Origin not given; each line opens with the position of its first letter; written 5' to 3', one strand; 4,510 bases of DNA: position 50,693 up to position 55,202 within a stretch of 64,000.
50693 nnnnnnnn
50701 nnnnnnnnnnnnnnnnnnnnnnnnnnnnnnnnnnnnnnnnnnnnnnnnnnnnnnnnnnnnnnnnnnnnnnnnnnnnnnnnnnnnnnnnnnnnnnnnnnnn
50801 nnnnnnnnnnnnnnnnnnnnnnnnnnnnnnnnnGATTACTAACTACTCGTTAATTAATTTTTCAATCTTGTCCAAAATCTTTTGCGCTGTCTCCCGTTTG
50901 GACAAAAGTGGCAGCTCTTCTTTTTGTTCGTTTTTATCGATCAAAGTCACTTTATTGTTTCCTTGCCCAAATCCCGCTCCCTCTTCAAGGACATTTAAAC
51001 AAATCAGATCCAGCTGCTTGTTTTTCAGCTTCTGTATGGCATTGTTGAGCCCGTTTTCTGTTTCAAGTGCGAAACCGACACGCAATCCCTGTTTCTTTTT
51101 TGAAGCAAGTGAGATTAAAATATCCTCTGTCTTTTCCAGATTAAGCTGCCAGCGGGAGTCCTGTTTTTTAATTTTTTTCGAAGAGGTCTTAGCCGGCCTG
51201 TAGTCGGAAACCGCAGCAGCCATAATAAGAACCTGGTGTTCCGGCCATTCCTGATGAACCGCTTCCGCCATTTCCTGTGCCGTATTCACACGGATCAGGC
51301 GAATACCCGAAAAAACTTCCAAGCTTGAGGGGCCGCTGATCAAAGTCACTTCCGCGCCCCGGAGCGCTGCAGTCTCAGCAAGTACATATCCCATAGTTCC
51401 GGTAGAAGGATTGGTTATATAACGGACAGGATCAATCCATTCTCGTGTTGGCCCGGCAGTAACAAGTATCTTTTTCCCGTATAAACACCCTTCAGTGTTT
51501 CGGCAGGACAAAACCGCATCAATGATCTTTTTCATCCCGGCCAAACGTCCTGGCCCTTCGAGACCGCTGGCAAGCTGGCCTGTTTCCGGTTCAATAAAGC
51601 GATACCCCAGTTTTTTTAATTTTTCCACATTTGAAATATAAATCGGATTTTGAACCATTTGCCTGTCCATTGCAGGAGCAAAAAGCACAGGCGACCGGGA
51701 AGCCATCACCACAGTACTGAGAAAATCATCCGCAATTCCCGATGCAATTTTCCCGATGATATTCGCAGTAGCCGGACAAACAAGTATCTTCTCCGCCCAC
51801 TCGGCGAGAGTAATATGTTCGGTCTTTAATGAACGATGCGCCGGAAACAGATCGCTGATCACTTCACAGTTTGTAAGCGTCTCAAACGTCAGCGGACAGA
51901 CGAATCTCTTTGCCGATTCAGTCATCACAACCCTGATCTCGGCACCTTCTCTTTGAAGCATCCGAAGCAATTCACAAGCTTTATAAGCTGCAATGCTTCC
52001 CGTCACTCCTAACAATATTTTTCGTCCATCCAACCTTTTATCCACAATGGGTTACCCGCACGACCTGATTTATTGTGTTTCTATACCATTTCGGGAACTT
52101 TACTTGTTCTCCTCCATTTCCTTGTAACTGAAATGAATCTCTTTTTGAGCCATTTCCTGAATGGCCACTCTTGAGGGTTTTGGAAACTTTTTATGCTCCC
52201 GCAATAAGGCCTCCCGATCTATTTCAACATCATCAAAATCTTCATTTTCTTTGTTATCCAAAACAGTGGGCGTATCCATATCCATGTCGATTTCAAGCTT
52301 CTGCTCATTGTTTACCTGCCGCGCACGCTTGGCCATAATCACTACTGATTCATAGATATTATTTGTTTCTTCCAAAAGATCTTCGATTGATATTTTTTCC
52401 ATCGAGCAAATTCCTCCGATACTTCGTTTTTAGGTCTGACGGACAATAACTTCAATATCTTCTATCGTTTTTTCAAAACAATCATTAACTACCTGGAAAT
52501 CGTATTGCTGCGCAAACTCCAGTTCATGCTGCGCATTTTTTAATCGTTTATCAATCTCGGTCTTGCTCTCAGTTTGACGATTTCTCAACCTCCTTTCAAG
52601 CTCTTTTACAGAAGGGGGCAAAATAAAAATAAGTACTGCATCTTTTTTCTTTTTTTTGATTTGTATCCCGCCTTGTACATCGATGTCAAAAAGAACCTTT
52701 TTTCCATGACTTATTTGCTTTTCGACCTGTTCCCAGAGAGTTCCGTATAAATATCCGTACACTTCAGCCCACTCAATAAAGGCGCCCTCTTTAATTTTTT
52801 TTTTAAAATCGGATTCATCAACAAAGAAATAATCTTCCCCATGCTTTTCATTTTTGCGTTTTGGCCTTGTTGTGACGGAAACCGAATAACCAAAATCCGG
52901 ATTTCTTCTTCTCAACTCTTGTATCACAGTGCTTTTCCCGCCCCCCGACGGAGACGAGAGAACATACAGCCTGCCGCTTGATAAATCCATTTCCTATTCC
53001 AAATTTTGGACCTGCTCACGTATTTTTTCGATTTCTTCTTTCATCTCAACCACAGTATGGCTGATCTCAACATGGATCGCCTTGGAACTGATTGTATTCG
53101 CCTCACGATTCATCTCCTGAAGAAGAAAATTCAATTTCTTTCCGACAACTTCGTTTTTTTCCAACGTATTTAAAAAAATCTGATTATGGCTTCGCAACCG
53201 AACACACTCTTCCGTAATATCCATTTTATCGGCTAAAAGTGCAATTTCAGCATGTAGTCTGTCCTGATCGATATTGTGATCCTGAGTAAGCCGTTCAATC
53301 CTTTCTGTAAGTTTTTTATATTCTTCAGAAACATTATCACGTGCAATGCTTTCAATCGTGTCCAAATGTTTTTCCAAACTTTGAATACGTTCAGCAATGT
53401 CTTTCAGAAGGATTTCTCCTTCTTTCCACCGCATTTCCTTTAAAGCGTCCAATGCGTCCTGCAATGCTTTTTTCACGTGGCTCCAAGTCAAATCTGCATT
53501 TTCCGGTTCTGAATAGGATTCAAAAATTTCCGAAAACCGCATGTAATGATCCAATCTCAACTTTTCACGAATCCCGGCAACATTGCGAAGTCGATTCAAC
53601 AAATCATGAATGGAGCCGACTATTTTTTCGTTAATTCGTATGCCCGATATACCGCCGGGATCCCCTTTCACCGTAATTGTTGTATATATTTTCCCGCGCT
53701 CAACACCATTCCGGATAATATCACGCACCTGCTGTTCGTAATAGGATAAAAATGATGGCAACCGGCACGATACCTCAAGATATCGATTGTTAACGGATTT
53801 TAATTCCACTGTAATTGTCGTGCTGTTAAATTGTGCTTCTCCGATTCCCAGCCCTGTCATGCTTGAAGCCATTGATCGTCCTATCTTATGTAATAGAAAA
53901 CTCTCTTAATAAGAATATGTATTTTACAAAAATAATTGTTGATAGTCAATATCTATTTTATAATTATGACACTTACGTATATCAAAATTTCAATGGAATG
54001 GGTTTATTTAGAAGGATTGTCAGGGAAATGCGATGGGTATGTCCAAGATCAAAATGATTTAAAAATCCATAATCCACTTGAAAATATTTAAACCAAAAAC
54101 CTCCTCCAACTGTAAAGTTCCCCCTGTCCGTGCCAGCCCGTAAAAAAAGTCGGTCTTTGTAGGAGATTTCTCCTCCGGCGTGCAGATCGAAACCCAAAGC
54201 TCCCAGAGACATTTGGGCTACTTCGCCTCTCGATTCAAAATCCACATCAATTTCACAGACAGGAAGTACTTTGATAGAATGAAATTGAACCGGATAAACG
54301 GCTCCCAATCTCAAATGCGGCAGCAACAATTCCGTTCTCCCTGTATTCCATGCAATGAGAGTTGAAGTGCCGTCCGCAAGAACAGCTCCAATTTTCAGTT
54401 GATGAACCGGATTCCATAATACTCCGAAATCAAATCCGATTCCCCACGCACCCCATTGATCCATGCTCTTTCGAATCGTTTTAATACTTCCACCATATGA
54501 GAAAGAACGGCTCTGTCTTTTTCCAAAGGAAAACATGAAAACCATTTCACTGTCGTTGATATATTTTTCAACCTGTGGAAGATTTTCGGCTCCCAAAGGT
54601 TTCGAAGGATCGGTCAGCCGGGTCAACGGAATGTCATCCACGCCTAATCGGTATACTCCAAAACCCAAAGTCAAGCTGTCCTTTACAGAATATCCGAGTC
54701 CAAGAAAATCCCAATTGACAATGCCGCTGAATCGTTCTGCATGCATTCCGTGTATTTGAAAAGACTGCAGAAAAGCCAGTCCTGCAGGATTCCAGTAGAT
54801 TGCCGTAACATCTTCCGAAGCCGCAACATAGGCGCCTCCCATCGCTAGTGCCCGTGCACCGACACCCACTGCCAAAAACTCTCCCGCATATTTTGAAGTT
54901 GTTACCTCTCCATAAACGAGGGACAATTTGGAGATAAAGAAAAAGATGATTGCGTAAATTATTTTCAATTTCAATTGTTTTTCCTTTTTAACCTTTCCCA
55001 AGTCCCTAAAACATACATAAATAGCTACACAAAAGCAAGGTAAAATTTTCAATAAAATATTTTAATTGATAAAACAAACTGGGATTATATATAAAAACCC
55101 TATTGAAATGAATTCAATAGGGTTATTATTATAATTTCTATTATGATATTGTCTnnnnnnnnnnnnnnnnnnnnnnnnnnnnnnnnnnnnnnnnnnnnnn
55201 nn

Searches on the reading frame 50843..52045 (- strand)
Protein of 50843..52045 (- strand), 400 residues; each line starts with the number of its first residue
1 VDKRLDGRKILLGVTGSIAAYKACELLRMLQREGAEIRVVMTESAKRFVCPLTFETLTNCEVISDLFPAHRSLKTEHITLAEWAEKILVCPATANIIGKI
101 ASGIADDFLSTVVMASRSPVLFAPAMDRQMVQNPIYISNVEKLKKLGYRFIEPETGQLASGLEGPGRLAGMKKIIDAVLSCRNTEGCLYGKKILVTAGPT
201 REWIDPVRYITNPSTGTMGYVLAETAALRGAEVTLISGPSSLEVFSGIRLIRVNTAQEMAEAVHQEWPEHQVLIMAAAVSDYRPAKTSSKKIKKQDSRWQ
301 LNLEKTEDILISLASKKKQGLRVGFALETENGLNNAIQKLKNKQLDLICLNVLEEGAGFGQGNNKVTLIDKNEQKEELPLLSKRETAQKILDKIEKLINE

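Call 8: search_protein_families(library=ncbifam, proteins=[window:50843-52045:-], max_evalue=0.001)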
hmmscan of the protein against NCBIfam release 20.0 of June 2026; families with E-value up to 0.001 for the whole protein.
window:50843-52045:- (400 aa): 12 families
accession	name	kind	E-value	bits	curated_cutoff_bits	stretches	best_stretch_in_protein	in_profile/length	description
TIGR00521.1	coaBC_dfp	equivalog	5.5e-131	437.2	219.7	1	5-394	1-391/392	bifunctional phosphopantothenoylcysteine decarboxylase/phosphopantothenate--cysteine ligase CoaBC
TIGR02113.1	coaC_strep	equivalog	6.8e-47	159.6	261.4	1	9-178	2-173/177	phosphopantothenoylcysteine decarboxylase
NF005231.0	PRK06732.1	equivalog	5.2e-22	78.8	265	1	192-286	2-98/229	phosphopantothenate--cysteine ligase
TIGR02114.1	coaB_strep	equivalog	4.7e-19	69.1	217.2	1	192-288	2-100/228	phosphopantothenate--cysteine ligase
NF007199.0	PRK09620.1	equivalog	5.2e-11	42.4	248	1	189-399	2-224/229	hypothetical protein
NF033753.1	RiPP_decarbCypD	equivalog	1.5e-07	30.9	215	1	4-128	4-130/182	CypD family RiPP peptide-cysteine decarboxylase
NF041206.1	VdcB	exception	1.2e-06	28.3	290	1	9-151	1-144/184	non-oxidative hydroxyarylic acid decarboxylases subunit B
NF006161.0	PRK08305.1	equivalog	1.2e-06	28.3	156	1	4-118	2-116/196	dipicolinate synthase subunit B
NF004685.0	PRK06029.1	subfamily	4.5e-06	26.9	188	1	8-144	2-139/187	UbiX family flavin prenyltransferase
TIGR00421.1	ubiX_pad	subfamily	0.00017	21.4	108.9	1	9-147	1-139/181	UbiX family flavin prenyltransferase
TIGR02852.1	spore_dpaB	equivalog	0.00052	19.4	229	0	9-118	2-111/187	dipicolinate synthase subunit B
TIGR02699.1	archaeo_AfpA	hypoth_equivalog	0.00071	19.2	192.45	0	85-121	80-119/174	archaeoflavoprotein AfpA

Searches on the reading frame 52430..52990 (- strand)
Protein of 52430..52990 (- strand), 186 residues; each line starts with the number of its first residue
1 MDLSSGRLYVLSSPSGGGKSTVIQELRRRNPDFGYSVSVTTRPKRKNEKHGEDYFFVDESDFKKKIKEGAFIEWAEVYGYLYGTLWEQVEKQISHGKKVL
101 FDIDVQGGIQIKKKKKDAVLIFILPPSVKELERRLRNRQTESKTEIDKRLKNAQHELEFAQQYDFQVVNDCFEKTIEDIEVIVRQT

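Call 8: search_protein_families(library=ncbifam, proteins=[window:52430-52990:-], max_evalue=0.001)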
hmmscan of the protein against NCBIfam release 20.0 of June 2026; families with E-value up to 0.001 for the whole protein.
window:52430-52990:- (186 aa): 5 families
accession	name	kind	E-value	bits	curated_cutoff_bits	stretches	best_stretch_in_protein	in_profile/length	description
TIGR03263.1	guanyl_kin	equivalog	3.2e-71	238.7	160.45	1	6-184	1-179/180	guanylate kinase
NF011324.0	PRK14737.1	equivalog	9.2e-60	201.6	318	1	5-183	4-182/187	guanylate kinase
NF011325.0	PRK14738.1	equivalog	1.5e-53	181.1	263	1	7-184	14-193/206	guanylate kinase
TIGR02322.1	phosphon_PhnN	equivalog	1e-14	54.6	156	1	6-170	1-162/179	phosphonate metabolism protein/1,5-bisphosphokinase (PRPP-forming) PhnN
NF007485.0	PRK10078.1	equivalog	7.5e-11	42.1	153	1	6-180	2-171/186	ribose 1,5-bisphosphokinase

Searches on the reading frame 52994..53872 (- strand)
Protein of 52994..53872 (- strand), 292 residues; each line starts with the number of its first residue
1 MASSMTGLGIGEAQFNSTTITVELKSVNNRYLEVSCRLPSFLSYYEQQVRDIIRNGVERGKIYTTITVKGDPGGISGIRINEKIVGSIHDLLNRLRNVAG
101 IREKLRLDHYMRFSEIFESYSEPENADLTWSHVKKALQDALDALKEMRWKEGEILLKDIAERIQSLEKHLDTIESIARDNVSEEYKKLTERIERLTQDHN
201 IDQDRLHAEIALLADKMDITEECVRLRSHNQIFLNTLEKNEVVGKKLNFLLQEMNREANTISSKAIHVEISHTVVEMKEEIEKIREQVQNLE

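Call 8: search_protein_families(library=ncbifam, proteins=[window:52994-53872:-], max_evalue=0.001)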
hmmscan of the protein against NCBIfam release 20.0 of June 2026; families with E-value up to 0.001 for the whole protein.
window:52994-53872:- (292 aa): 1 family
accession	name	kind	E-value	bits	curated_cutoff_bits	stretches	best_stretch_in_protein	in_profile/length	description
TIGR00255.1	TIGR00255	hypoth_equivalog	2.6e-71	240.6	167.5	1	1-292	1-291/291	YicC/YloC family endoribonuclease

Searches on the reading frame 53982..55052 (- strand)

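Call 8: search_protein_families(library=ncbifam, proteins=[window:53982-55052:-], max_evalue=0.001)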
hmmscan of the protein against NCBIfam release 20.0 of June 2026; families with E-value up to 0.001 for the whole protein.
window:53982-55052:- (356 aa): 5 families
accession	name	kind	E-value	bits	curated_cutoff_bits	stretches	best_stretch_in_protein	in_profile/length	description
NF052325.1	PorVQ2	equivalog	2.2e-51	174.8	325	2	37-237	7-207/354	putative type IX sorting system protein PorV2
NF033709.1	PorV_fam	subfamily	1.4e-32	113.6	90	1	57-346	4-324/326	PorV/PorQ family protein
NF033711.1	T9SS_PorQ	equivalog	1.2e-14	54.1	220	2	32-100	4-70/335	type IX secretion system protein PorQ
NF033710.1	T9SS_OM_PorV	equivalog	2.2e-08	33.7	250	1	51-103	20-72/367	type IX secretion system outer membrane channel protein PorV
NF050080.1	pilus_FilD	exception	0.0002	19.8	970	0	49-100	12-63/549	putative pilus system OmpP1/FadL family transporter FilD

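Call 65: search_protein_families(library=pfam, proteins=[window:53982-55052:-], max_evalue=0.1)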
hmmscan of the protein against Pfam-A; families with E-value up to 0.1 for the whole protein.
window:53982-55052:- (356 aa): 4 families
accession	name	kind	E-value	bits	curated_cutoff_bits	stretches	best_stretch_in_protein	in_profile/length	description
PF03349.22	Toluene_X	-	9.5e-05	21.5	29.7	1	66-100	22-55/421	Outer membrane protein transport protein (OMPP1/FadL/TodX)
PF19572.5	PorV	-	0.00011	22.2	27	1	56-118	12-75/243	Type IX secretion system protein PorV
PF03687.19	UPF0164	-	0.039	13.2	21.4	1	60-110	44-94/325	Uncharacterised protein family (UPF0164)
PF15111.12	TMEM101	-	0.048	13.6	27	1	32-96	72-136/252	TMEM101 protein family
